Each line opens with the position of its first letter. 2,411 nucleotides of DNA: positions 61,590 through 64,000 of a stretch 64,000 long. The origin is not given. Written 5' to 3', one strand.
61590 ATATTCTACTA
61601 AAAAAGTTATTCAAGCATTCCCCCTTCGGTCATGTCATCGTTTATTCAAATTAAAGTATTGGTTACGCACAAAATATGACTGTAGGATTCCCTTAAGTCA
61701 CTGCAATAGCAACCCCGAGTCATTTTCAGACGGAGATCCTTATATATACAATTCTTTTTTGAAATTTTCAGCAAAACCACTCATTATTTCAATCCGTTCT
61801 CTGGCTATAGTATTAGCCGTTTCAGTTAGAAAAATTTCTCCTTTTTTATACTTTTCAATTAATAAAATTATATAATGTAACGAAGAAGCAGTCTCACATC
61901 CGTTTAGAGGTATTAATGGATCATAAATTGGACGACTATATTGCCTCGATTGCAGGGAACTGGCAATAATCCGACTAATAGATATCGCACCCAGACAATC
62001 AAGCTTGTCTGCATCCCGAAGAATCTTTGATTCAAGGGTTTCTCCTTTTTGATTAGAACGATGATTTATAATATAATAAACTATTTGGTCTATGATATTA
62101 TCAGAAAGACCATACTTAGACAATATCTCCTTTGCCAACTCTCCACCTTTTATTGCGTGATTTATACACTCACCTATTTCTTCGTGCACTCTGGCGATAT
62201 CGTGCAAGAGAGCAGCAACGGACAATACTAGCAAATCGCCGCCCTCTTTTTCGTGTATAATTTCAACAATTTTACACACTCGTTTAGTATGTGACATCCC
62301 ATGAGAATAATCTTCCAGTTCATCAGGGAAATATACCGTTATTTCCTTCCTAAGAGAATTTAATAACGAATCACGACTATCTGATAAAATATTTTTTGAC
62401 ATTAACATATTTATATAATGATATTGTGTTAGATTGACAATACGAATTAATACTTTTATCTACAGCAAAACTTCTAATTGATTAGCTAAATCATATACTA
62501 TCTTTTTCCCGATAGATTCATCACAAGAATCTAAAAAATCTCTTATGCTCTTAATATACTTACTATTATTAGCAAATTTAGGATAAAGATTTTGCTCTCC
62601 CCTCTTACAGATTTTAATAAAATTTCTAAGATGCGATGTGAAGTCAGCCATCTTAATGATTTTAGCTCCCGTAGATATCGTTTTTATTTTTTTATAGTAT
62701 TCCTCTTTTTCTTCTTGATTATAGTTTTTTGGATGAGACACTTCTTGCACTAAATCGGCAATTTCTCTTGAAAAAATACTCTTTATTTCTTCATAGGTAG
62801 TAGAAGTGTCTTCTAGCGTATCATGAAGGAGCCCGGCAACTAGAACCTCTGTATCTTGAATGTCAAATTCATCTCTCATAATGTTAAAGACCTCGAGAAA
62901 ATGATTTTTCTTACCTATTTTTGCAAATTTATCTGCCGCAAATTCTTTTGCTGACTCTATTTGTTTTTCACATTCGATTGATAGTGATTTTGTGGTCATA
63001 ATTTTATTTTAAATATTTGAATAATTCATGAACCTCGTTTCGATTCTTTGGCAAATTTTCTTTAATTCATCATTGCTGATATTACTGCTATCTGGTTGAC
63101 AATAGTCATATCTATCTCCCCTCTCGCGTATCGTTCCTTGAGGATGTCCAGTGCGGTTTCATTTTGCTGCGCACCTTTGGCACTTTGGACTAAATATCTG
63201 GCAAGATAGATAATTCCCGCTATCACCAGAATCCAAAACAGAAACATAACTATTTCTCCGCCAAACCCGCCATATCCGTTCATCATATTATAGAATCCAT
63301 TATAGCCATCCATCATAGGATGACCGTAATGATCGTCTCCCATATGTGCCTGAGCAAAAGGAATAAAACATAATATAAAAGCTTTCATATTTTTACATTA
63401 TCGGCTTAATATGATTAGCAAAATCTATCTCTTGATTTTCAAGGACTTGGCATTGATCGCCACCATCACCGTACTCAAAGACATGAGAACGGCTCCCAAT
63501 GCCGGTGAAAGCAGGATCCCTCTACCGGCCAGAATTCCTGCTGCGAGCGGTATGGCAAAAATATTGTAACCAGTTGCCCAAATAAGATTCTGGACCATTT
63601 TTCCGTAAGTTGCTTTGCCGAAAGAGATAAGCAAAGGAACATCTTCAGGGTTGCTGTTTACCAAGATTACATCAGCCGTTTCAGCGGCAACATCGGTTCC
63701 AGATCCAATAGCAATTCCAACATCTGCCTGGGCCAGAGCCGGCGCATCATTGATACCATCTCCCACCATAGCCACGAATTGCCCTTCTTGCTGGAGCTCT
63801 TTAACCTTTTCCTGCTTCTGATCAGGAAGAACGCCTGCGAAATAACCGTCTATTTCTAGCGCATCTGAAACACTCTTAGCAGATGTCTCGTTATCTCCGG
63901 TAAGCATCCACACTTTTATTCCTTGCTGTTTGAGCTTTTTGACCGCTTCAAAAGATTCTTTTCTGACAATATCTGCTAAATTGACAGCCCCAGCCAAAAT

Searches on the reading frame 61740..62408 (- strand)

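Call 7: search_protein_families(library=pfam, proteins=[window:61740-62408:-], max_evalue=0.01)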
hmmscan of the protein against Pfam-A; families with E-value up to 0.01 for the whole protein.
window:61740-62408:- (222 aa): 1 family
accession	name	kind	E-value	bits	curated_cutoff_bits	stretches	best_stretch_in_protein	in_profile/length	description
PF01966.28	HD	-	5.9e-13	49.6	22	1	39-137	3-114/116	HD domain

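Call 49: search_protein_families(library=ncbifam, proteins=[window:61740-62408:-], max_evalue=0.01)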
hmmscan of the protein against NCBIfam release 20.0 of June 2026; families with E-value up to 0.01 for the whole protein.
window:61740-62408:- (222 aa): 10 families
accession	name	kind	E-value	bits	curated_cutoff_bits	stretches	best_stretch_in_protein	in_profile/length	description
NF007515.0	PRK10119.1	equivalog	1.4e-12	47.6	286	1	32-152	21-145/231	phosphohydrolase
TIGR00277.1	HDIG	domain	7.8e-08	32.1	27.6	1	37-109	5-78/84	HDIG domain-containing metalloprotein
NF009343.0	PRK12703.1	equivalog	0.00028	19.9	434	1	38-109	189-253/339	tRNA (cytidine(56)-2'-O)-methyltransferase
TIGR01693.1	UTase_glnD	equivalog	0.0005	18.4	519.4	1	59-116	465-517/850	[protein-PII] uridylyltransferase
NF003467.0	PRK05092.1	equivalog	0.00076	17.3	959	1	60-116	540-591/940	[protein-PII] uridylyltransferase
TIGR03319.1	RNase_Y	equivalog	0.001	17.7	454.35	1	38-136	331-420/514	ribonuclease Y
NF045665.1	NTPtran_DVU1551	equivalog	0.0014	17.8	315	1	35-136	220-310/359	DVU_1551 family NTP transferase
TIGR00295.1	TIGR00295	hypoth_equivalog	0.0025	17.6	172.35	0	35-106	16-81/164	TIGR00295 family protein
NF002895.0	PRK03381.1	equivalog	0.0026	15.9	631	1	58-116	444-495/782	[protein-PII] uridylyltransferase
NF009345.0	PRK12705.1-2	equivalog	0.0058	15.2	904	1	38-134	326-413/509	hypothetical protein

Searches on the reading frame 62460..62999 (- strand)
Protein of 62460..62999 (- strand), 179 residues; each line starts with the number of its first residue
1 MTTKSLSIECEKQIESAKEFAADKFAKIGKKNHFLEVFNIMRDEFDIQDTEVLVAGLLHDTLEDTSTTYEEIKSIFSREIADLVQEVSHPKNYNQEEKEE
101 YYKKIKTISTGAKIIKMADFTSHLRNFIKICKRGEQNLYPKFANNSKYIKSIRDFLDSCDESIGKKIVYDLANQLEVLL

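Call 7: search_protein_families(library=pfam, proteins=[window:62460-62999:-], max_evalue=0.01)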
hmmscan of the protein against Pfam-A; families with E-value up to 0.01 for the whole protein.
window:62460-62999:- (179 aa): 2 families
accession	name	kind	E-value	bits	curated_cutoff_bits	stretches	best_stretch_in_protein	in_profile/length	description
PF13328.12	HD_4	-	4.7e-10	39.9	27.2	1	32-143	22-150/156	HD domain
PF01966.28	HD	-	1.6e-05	25.6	22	1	32-119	3-111/116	HD domain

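Call 49: search_protein_families(library=ncbifam, proteins=[window:62460-62999:-], max_evalue=0.01)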
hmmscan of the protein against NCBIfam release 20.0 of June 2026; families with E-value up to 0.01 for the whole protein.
window:62460-62999:- (179 aa): 2 families
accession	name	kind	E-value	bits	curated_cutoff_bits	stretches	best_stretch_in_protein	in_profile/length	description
TIGR00691.1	spoT_relA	subfamily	3.9e-14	51.9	499.2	1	48-108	36-94/687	RelA/SpoT family protein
NF008303.0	PRK11092.1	equivalog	1.8e-09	36.4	947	1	49-126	62-146/702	bifunctional GTP diphosphokinase/guanosine-3',5'-bis pyrophosphate 3'-pyrophosphohydrolase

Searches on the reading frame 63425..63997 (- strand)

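Call 7: search_protein_families(library=pfam, proteins=[window:63425-63997:-], max_evalue=0.01)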
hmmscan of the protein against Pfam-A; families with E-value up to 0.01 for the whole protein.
window:63425-63997:- (190 aa): 4 families
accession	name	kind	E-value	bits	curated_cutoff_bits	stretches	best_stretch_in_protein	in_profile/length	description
PF00702.32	Hydrolase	-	7e-21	75.9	26.4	1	4-92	90-191/191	haloacid dehalogenase-like hydrolase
PF08282.18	Hydrolase_3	-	1.7e-09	38.2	20.9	1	66-116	197-247/255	haloacid dehalogenase-like hydrolase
PF12710.13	HAD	-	9.4e-05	23.4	27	1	7-88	82-188/189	haloacid dehalogenase-like hydrolase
PF13419.12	HAD_2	-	0.0037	17.8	23.8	0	15-91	84-171/178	Haloacid dehalogenase-like hydrolase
